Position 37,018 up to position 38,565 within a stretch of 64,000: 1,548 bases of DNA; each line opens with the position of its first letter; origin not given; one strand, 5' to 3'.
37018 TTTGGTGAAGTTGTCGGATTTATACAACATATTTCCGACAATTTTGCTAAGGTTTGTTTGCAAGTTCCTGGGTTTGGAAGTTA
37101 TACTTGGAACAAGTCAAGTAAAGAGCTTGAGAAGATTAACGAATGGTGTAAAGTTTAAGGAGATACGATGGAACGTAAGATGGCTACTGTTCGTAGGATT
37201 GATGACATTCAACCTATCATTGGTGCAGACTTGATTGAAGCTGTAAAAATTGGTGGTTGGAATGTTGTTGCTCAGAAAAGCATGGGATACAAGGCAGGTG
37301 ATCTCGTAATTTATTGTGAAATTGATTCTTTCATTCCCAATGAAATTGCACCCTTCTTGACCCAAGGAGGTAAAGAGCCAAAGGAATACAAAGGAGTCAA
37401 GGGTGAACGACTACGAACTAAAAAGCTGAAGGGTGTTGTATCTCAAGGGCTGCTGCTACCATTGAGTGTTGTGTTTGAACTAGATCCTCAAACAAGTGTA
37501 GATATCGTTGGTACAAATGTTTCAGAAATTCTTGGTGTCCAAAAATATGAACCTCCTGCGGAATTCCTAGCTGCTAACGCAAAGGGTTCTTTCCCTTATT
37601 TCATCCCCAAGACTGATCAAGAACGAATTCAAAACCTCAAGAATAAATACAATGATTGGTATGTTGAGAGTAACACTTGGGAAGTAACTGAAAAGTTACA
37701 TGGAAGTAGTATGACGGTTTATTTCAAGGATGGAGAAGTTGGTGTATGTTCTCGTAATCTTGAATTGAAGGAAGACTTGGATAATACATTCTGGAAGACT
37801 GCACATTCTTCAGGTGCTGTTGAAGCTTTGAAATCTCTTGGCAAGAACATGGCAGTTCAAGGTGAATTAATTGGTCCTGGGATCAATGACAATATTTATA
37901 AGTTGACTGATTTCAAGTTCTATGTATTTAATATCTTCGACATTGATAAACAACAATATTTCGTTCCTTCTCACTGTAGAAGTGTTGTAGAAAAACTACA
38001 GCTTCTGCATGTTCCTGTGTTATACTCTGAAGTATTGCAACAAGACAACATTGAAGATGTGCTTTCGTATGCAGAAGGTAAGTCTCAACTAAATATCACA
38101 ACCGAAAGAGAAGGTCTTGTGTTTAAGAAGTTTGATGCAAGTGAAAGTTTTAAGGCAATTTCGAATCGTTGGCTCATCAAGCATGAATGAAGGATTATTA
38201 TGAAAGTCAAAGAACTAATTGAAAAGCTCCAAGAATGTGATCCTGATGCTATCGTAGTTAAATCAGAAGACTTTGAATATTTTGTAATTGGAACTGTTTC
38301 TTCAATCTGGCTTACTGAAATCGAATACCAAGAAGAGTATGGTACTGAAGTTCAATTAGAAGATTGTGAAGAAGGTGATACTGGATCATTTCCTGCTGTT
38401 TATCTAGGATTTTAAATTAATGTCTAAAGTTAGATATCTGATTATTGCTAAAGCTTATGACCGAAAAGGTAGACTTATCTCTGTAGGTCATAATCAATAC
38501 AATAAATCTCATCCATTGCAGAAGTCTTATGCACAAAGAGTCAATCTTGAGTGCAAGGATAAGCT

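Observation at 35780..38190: RNA end-healing and sealing candidate: lambda-type phosphoesterase plus Rnl5-like RNA ligase at the head of the early operon, in a tRNA-encoding phage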

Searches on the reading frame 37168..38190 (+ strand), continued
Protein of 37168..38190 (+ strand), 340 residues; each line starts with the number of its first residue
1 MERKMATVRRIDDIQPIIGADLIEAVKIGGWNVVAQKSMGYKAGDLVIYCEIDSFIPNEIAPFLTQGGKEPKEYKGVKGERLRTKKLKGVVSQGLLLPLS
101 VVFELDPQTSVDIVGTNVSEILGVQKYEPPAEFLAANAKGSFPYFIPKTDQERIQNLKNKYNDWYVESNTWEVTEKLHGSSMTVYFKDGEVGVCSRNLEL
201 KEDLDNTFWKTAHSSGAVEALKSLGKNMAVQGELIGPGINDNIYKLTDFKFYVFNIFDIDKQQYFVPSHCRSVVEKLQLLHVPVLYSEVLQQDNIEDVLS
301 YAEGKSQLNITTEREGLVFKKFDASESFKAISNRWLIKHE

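Call 22: find_homologous_proteins(query=window:37168-38190:+, max_evalue=1e-20)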
Query window:37168-38190:+ (340 aa): 7995 proteins with E <= 1e-20 among 8000 candidates; the best 120 are listed.
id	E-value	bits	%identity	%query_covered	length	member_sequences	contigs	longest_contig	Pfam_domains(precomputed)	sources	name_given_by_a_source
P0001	5.6e-226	767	100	100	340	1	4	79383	PF09414.16,PF21189.4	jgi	-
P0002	5.3e-169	579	75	100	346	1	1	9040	PF09414.16,PF21189.4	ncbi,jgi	jgi:RNA ligase (TIGR02306 family)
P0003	1.3e-165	568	76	100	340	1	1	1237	PF09414.16,PF21189.4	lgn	-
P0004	9.0e-163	559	73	100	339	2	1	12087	PF09414.16,PF21189.4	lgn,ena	-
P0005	1.5e-147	509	66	100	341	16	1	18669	PF09414.16,PF21189.4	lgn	-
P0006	1.8e-147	509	66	100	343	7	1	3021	PF09414.16,PF21189.4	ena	-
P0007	4.7e-140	484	65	100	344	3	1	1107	PF09414.16,PF21189.4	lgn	-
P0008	1.8e-139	482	65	100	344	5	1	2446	PF09414.16,PF21189.4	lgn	-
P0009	1.5e-136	473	65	100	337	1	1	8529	PF09414.16,PF21189.4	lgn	-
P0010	2.9e-136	472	65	100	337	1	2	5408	PF09414.16,PF21189.4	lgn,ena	-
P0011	3.4e-136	472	64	100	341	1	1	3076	PF09414.16,PF21189.4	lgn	-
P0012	5.3e-136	471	66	100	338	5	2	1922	PF09414.16,PF21189.4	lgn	-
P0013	7.8e-136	470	63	100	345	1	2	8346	PF09414.16,PF21189.4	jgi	-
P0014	1.2e-135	470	65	100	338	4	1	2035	PF09414.16,PF21189.4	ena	-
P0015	2.3e-135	469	63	100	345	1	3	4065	PF09414.16,PF21189.4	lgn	-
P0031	7.3e-132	457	61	100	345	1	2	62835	PF09414.16,PF21189.4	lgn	-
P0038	9.1e-123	428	61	100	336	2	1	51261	PF09414.16,PF21189.4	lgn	-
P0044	3.6e-120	419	58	100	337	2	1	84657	PF09414.16,PF21189.4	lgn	-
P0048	1.2e-118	414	56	99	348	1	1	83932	PF09414.16,PF21189.4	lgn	-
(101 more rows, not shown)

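Call 23: find_encoding_contigs(protein=P0002, flank=6000, max_places=2)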
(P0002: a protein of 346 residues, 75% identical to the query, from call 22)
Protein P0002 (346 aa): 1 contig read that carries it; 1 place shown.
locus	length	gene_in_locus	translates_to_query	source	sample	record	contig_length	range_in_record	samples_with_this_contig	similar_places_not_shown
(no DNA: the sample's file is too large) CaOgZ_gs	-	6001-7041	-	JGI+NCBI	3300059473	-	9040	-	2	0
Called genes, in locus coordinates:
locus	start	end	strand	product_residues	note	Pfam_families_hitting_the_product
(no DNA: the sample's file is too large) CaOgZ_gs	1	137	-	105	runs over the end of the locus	-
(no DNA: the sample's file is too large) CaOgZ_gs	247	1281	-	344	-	-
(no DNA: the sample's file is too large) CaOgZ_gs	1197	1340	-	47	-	-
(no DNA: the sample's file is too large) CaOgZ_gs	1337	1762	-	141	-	-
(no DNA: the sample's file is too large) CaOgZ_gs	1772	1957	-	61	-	-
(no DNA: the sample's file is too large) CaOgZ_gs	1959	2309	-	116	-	-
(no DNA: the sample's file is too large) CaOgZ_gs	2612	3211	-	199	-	-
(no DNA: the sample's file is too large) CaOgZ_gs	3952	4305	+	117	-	-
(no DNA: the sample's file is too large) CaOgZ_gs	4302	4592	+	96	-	-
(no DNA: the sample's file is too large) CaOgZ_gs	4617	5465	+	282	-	PF00149:Metallophos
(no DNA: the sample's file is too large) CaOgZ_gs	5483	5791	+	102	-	-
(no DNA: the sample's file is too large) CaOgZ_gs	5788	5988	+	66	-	-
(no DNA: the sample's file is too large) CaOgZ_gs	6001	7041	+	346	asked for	PF21189:PHA02142, PF09414:RNA_ligase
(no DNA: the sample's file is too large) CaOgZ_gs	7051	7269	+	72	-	-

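Call 24: find_encoding_contigs(protein=P0004, flank=6000, max_places=2)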
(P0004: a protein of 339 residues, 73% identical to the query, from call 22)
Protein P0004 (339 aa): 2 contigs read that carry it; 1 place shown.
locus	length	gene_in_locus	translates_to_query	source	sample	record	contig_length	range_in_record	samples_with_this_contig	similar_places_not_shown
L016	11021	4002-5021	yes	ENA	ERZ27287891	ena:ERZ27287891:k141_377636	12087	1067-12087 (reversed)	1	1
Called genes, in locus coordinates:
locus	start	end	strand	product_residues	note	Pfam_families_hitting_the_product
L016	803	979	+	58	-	-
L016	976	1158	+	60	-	-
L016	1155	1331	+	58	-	-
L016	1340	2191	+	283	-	PF00149:Metallophos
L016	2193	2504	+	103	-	-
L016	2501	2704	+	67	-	-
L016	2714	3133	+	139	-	PF00383:dCMP_cyt_deam_1, PF14437:MafB19-deam, PF14439:Bd3614-deam (weak)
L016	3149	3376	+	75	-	-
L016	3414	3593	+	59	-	-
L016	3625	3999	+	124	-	-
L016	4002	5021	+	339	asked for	PF21189:PHA02142, PF09414:RNA_ligase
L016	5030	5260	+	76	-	-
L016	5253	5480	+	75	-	-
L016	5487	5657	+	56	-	-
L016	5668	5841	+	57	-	-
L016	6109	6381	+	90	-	-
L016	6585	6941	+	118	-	-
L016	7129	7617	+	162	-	PF07486:Hydrolase_2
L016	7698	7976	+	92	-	-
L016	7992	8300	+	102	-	PF20274:cREC_REC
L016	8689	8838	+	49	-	-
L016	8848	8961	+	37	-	-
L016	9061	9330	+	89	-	-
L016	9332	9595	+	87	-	-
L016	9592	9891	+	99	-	-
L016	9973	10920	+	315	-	PF06067:DUF932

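Call 25: find_encoding_contigs(protein=P0005, flank=6000, max_places=2)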
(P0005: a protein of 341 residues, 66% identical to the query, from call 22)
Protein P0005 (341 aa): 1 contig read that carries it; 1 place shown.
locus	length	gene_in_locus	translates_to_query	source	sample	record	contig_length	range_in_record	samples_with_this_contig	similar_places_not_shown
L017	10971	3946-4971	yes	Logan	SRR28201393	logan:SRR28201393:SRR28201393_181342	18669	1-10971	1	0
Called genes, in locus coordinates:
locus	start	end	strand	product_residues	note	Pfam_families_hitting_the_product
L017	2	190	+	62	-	?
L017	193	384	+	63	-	-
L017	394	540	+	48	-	-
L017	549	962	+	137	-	-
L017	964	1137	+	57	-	PF14373:Imm_superinfect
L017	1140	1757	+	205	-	PF13392:HNH_3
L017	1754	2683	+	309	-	PF14743:DNA_ligase_OB_2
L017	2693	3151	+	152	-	-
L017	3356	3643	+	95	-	-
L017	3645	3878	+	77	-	-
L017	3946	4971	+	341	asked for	PF21189:PHA02142, PF09414:RNA_ligase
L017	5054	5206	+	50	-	-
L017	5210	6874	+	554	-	PF13481:AAA_25 (weak), PF03796:DnaB_C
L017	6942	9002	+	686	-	PF00476:DNA_pol_A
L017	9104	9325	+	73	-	-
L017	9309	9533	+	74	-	-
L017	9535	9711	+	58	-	-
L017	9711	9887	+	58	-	-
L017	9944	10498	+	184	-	PF13392:HNH_3, PF00847:AP2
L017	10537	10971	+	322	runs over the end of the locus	-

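Call 26: find_encoding_contigs(protein=P0031, flank=7000, max_places=1)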
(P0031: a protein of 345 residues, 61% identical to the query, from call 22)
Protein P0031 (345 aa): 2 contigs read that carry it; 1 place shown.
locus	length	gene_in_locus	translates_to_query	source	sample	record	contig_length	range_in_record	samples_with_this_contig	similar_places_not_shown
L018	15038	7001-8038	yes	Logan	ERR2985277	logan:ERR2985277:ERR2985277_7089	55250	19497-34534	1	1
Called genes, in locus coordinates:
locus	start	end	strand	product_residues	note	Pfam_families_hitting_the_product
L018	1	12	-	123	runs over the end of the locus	-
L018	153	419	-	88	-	-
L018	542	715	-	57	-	-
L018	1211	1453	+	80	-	-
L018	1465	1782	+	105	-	-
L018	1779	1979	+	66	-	-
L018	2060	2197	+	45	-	-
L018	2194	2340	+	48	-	-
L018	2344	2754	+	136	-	-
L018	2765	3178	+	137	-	-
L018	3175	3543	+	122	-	-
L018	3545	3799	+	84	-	-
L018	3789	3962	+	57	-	-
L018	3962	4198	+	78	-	-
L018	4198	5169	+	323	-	PF01068:DNA_ligase_A_M (weak)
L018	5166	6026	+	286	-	PF00149:Metallophos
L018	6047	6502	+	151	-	PF01661:Macro (weak)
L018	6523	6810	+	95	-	-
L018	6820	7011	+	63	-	-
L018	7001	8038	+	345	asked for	PF21189:PHA02142, PF09414:RNA_ligase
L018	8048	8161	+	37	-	-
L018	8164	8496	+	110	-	-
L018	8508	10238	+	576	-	PF01751:Toprim (weak), PF13155:Toprim_2, PF13662:Toprim_4 (faint), PF13481:AAA_25 (faint), PF06745:ATPase (weak)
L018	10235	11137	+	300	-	-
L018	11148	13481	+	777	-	PF00476:DNA_pol_A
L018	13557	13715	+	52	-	-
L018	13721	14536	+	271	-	PF23942:DUF7277 (weak), PF23940:DUF7275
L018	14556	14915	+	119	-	-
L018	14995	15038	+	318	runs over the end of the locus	-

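Call 27: find_encoding_contigs(protein=P0038, flank=7000, max_places=1)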
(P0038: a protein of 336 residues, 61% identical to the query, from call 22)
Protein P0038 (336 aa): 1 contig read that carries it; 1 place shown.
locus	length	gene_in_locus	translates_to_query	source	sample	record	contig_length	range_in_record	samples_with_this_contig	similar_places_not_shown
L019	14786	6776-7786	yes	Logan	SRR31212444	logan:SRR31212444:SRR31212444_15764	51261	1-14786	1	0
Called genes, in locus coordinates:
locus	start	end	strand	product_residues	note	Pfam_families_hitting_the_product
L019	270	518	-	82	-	-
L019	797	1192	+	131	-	-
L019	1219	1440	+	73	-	-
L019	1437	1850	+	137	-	PF08433:KTI12 (faint), PF13671:AAA_33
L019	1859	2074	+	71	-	-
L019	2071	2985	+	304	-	-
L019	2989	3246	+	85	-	-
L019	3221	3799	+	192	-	-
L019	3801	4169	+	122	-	-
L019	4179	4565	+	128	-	-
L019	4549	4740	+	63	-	-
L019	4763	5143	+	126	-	-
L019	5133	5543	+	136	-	PF00383:dCMP_cyt_deam_1, PF14437:MafB19-deam, PF14439:Bd3614-deam (faint)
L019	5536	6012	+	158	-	-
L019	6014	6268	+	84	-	-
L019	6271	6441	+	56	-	-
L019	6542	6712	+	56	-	-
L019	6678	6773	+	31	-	-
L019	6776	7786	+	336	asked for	PF21189:PHA02142, PF09414:RNA_ligase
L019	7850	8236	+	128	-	-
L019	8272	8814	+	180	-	PF12694:cpYpsA (weak)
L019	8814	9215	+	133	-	-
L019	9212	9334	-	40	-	-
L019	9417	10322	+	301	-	PF14743:DNA_ligase_OB_2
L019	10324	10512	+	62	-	-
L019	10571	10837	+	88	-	-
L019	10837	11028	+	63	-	-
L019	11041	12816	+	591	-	PF13155:Toprim_2, PF03796:DnaB_C, PF06745:ATPase (weak), PF13481:AAA_25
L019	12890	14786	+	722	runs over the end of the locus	-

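Call 28: find_encoding_contigs(protein=P0044, flank=7000, max_places=1)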
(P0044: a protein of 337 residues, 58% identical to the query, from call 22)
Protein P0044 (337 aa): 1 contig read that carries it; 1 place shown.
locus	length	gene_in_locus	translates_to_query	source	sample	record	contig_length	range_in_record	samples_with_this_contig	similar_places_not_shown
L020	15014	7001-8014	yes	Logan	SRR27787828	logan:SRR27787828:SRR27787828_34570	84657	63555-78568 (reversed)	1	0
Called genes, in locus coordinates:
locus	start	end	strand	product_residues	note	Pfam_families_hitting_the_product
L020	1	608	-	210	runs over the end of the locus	-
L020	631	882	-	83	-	-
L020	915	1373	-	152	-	PF00383:dCMP_cyt_deam_1, PF14437:MafB19-deam, PF14439:Bd3614-deam (weak)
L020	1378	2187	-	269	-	PF01145:Band_7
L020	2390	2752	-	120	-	-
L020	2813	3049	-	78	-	-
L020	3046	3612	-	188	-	-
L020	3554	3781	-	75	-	-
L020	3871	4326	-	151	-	-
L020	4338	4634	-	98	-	-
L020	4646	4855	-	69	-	-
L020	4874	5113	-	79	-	-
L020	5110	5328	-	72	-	-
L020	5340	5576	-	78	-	-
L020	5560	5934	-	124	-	-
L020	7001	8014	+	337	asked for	PF21189:PHA02142, PF09414:RNA_ligase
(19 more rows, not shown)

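Call 29: find_encoding_contigs(protein=P0048, flank=7000, max_places=1)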
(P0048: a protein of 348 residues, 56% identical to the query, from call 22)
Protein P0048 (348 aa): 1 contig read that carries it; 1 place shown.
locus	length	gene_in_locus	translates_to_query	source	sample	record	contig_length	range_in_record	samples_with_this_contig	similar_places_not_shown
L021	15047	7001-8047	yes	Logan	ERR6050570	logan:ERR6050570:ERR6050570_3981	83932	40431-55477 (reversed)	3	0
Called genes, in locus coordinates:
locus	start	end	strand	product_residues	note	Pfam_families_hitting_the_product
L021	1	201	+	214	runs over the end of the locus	PF18346:SH3_15 (faint)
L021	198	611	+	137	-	-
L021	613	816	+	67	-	-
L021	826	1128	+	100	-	-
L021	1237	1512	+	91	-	-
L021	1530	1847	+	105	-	-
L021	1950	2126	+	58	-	-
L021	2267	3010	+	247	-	-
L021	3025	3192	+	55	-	-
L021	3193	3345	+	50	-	-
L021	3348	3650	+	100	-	-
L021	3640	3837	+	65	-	-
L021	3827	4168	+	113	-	PF00383:dCMP_cyt_deam_1 (weak)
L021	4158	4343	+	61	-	-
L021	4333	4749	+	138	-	-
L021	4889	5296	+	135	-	PF00383:dCMP_cyt_deam_1, PF14437:MafB19-deam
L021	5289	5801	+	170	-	PF13328:HD_4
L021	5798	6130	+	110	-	-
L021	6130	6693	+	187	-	-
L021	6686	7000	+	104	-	PF00216:Bac_DNA_binding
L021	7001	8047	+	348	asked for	PF21189:PHA02142, PF09414:RNA_ligase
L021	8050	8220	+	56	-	-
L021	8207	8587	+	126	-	-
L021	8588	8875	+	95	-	-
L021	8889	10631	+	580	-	PF13155:Toprim_2 (weak), PF03796:DnaB_C, PF06745:ATPase (weak), PF13481:AAA_25 (weak)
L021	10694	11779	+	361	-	PF13973:DUF4222 (weak)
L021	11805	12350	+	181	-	-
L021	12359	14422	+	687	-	PF00476:DNA_pol_A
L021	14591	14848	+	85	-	-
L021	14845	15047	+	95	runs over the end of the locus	-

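Call 35: search_protein_families(library=ncbifam, proteins=[window:37168-38190:+], max_evalue=0.01)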
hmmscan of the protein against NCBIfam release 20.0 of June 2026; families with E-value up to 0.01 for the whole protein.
window:37168-38190:+ (340 aa): 3 families
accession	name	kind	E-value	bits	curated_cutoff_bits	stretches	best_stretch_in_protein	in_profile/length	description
TIGR02306.1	RNA_lig_DRB0094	equivalog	8.3e-57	192.6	151.15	1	6-338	3-341/341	RNA ligase (ATP)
TIGR01209.1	TIGR01209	hypoth_equivalog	0.00011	21.2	136.9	1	226-331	131-236/375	RNA ligase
TIGR02307.1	RNA_lig_RNL2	equivalog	0.0012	18.4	197.15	0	168-302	24-167/326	RNA ligase, Rnl2 family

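Call 74: search_protein_families(library=pfam, proteins=[L019:1437-1850:+], max_evalue=0.01)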
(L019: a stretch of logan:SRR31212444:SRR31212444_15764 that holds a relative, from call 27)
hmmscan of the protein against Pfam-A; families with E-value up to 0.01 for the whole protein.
L019:1437-1850:+ (137 aa): 8 families
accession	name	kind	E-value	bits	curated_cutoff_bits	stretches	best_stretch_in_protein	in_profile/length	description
PF13671.12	AAA_33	-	2.6e-13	50.9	27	1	5-134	1-141/143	AAA domain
PF08433.16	KTI12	-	1.7e-05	24.9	22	1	5-86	3-82/271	Chromatin associated protein KTI12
PF13238.12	AAA_18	-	0.00077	20.3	29.4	1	7-60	2-55/128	AAA domain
PF13401.12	AAA_22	-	0.0019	18.9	27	1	3-115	5-65/130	AAA domain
PF20720.3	nSTAND3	-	0.003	17.7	27.2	0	2-31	16-45/155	Novel STAND NTPase 3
PF01583.26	APS_kinase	-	0.0045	17.5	21.1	1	7-110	6-108/152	Adenylylsulphate kinase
PF03308.22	MeaB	-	0.0045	16.5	23.1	0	8-31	38-61/273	Methylmalonyl Co-A mutase-associated GTPase MeaB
PF06414.18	Zeta_toxin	-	0.0066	16.3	22.3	0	4-110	17-132/199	Zeta toxin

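Call 76: find_related_loci(query=A4, collection=viral_contigs, flank=8000)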
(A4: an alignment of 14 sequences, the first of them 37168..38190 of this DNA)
Query A4 (340 aa) in viral_contigs; peptide patterns used: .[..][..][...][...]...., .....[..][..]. (x = any residue, [..] = any of these).
600 stretches matched a pattern (row limit reached: there are more); 588 encode a relative of the query (tblastn E <= 1e-3); the best 80 are kept; 80 distinct loci.
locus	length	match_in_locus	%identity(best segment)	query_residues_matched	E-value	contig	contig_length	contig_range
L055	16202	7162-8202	59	3-340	9e-126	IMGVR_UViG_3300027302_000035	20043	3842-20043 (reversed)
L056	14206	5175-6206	56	3-339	3e-116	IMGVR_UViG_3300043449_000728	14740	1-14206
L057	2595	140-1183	53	3-339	2e-116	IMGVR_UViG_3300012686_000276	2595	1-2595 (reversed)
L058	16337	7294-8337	53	3-339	9e-112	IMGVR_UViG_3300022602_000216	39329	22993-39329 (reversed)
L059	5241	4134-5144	53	3-339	1e-111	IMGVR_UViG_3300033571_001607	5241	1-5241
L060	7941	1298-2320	53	3-339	7e-110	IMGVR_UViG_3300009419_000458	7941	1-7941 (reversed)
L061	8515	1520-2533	54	3-340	6e-110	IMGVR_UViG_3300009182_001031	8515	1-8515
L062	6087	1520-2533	54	3-340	5e-110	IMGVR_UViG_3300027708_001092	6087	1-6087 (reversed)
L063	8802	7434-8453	53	3-339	9e-110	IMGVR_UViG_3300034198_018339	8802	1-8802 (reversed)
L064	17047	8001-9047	51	3-339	6e-109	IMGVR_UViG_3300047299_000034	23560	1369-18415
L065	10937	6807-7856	54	3-339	9e-109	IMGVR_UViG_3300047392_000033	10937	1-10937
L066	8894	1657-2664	53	3-338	4e-108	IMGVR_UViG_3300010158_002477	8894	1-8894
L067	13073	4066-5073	52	3-338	1e-107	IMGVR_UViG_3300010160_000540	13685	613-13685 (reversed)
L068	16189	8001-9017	52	3-338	8e-108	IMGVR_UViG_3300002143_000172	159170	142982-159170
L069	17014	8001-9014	55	3-340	1e-107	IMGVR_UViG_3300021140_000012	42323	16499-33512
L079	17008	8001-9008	53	3-339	8e-105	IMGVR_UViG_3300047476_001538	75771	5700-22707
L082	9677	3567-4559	49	2-338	3e-104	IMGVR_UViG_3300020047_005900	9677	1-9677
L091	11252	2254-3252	52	3-337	2e-102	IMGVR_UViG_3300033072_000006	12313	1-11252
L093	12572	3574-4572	52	3-337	3e-102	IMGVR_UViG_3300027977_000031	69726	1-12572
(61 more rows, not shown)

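Call 84: search_protein_families(library=pfam, proteins=[L061:2566-3180:+, L091:3258-4178:+], max_evalue=0.01)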
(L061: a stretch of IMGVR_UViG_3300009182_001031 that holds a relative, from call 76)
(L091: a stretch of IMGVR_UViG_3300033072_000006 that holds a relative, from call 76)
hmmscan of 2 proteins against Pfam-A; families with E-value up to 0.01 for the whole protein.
L061:2566-3180:+ (205 aa): 2 families
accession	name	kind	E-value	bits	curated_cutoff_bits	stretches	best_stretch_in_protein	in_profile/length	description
PF00149.33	Metallophos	-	1.7e-06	29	21.5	1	9-160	3-142/191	Calcineurin-like phosphoesterase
PF12850.12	Metallophos_2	-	1.7e-05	25.3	27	1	9-148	3-126/154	Calcineurin-like phosphoesterase superfamily domain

L091:3258-4178:+ (307 aa): 2 families
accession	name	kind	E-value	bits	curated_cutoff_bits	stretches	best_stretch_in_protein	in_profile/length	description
PF00149.33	Metallophos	-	4.3e-10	40.8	21.5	1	2-273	1-191/191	Calcineurin-like phosphoesterase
PF12850.12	Metallophos_2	-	0.00084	19.8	27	0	2-79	1-59/154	Calcineurin-like phosphoesterase superfamily domain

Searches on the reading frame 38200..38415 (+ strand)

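Call 4: search_protein_families(library=pfam, proteins=[window:38200-38415:+], max_evalue=0.01)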
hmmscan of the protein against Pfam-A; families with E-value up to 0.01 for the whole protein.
window:38200-38415:+ (71 aa): 0 families

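Call 5: search_protein_families(library=phrogs, proteins=[window:38200-38415:+], max_evalue=0.001)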
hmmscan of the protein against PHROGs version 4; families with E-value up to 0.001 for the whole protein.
window:38200-38415:+ (71 aa): 4 families
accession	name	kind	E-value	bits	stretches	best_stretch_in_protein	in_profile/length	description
phrog_6161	-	unknown function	8e-06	26.6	1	1-20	1-20/59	-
phrog_20907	-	unknown function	0.00027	21.8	1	1-22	1-22/45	-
phrog_22847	-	unknown function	0.00031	21.5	1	1-19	1-19/47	-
phrog_5861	-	unknown function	0.00093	20.4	0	1-47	1-41/53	-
